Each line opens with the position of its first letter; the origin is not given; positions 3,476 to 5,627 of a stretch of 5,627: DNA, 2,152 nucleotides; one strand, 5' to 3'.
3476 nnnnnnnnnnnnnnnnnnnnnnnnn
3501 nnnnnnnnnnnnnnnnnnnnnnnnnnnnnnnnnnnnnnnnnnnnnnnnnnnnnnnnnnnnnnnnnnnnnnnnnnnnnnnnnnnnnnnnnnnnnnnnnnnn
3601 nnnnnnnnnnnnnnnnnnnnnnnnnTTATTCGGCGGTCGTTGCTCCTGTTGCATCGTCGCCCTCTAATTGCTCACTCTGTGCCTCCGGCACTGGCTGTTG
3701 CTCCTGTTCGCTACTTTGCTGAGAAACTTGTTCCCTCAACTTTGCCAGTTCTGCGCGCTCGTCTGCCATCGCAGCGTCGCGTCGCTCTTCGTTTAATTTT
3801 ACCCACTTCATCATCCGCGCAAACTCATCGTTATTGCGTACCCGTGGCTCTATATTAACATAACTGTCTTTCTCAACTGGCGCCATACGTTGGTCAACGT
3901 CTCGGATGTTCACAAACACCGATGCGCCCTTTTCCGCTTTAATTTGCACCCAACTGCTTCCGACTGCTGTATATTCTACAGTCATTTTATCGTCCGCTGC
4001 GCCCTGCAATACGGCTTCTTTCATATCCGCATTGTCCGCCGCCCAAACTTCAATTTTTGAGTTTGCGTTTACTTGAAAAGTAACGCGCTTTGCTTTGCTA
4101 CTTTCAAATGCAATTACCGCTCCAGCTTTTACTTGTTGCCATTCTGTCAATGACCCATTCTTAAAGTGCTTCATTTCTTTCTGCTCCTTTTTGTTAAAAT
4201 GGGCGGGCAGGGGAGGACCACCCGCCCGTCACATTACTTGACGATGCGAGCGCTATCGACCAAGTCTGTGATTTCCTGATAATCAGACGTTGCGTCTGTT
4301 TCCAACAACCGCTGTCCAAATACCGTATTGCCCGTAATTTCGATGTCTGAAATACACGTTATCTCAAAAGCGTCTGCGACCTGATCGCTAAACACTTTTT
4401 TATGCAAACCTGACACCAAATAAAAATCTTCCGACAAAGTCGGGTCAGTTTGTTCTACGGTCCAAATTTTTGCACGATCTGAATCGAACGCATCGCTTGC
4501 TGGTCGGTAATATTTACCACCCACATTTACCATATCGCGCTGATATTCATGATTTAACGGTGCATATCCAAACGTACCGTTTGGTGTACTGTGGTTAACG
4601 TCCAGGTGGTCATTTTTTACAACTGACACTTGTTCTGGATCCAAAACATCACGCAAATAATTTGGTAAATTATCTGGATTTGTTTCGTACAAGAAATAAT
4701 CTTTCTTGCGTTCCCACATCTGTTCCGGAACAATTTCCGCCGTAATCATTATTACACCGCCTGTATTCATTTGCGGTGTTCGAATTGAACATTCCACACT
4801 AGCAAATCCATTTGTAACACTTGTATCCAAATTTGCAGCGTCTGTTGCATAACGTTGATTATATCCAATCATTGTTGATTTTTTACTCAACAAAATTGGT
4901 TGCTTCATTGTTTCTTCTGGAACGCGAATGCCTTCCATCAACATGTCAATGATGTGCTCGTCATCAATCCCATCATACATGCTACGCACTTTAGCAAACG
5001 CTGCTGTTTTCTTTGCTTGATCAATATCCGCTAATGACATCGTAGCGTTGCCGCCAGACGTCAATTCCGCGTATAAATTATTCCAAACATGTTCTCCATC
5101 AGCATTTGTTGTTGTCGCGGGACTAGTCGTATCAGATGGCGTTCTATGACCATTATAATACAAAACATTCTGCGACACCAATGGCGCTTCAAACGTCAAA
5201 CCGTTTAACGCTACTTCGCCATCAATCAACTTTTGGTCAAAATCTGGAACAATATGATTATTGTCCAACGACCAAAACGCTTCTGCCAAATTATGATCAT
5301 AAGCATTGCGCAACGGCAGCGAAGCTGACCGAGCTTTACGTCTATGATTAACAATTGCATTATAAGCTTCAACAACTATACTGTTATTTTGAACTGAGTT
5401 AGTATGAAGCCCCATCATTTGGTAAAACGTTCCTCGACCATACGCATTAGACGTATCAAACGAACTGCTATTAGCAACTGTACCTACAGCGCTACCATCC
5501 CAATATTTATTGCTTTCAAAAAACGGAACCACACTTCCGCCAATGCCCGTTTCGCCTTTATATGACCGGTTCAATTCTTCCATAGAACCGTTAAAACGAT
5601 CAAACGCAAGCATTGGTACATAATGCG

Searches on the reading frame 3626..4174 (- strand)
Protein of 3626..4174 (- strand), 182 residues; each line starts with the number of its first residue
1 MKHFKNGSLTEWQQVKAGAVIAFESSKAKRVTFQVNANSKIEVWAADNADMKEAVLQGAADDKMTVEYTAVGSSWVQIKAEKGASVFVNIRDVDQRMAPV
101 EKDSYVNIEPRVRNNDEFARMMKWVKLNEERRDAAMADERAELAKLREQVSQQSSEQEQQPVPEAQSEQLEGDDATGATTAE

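Call 5: search_protein_families(library=pfam, proteins=[window:3626-4174:-], max_evalue=1)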
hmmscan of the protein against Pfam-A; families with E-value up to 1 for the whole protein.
window:3626-4174:- (182 aa): 1 family
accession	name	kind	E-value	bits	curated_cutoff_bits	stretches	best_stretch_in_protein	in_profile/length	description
PF13464.11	RodZ_C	-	0.14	12.6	23.9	0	69-90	3-24/72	RodZ C-terminal domain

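Call 6: search_protein_families(library=phrogs, proteins=[window:3626-4174:-], max_evalue=1)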
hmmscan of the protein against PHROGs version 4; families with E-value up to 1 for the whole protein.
window:3626-4174:- (182 aa): 0 families

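Call 38: search_protein_families(library=ncbifam, proteins=[window:3626-4174:-], max_evalue=5)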
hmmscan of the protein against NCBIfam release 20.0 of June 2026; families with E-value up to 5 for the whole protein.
window:3626-4174:- (182 aa): 2 families
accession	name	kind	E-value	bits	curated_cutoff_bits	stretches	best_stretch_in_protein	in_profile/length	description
TIGR03336.1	IOR_alpha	equivalog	0.081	11.2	650.9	1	15-92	41-116/595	indolepyruvate ferredoxin oxidoreductase subunit alpha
NF009629.0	PRK13149.1-5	equivalog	0.11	12.6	132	1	95-140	43-87/97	H/ACA RNA-protein complex component Gar1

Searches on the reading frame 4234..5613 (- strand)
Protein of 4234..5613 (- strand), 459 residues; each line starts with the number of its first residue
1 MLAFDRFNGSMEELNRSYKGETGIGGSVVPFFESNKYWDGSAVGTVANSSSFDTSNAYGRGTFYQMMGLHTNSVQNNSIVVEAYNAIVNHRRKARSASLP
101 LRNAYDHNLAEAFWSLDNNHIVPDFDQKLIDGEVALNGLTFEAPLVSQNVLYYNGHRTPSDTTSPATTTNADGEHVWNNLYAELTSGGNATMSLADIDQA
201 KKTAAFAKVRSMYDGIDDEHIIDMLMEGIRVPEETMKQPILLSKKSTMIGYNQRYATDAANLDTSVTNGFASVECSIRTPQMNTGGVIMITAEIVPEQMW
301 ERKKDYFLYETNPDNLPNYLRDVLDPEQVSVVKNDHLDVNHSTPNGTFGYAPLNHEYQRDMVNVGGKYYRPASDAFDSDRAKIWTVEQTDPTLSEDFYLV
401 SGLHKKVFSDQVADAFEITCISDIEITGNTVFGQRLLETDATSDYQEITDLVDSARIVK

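Call 5: search_protein_families(library=pfam, proteins=[window:4234-5613:-], max_evalue=1)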
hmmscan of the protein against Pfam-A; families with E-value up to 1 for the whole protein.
window:4234-5613:- (459 aa): 1 family
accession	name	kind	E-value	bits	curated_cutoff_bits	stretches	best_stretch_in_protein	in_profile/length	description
PF12985.13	DUF3869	-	0.46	11.2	24.5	0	264-295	54-84/85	Domain of unknown function (DUF3869)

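Call 6: search_protein_families(library=phrogs, proteins=[window:4234-5613:-], max_evalue=1)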
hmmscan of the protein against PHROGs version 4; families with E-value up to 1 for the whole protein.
window:4234-5613:- (459 aa): 0 families
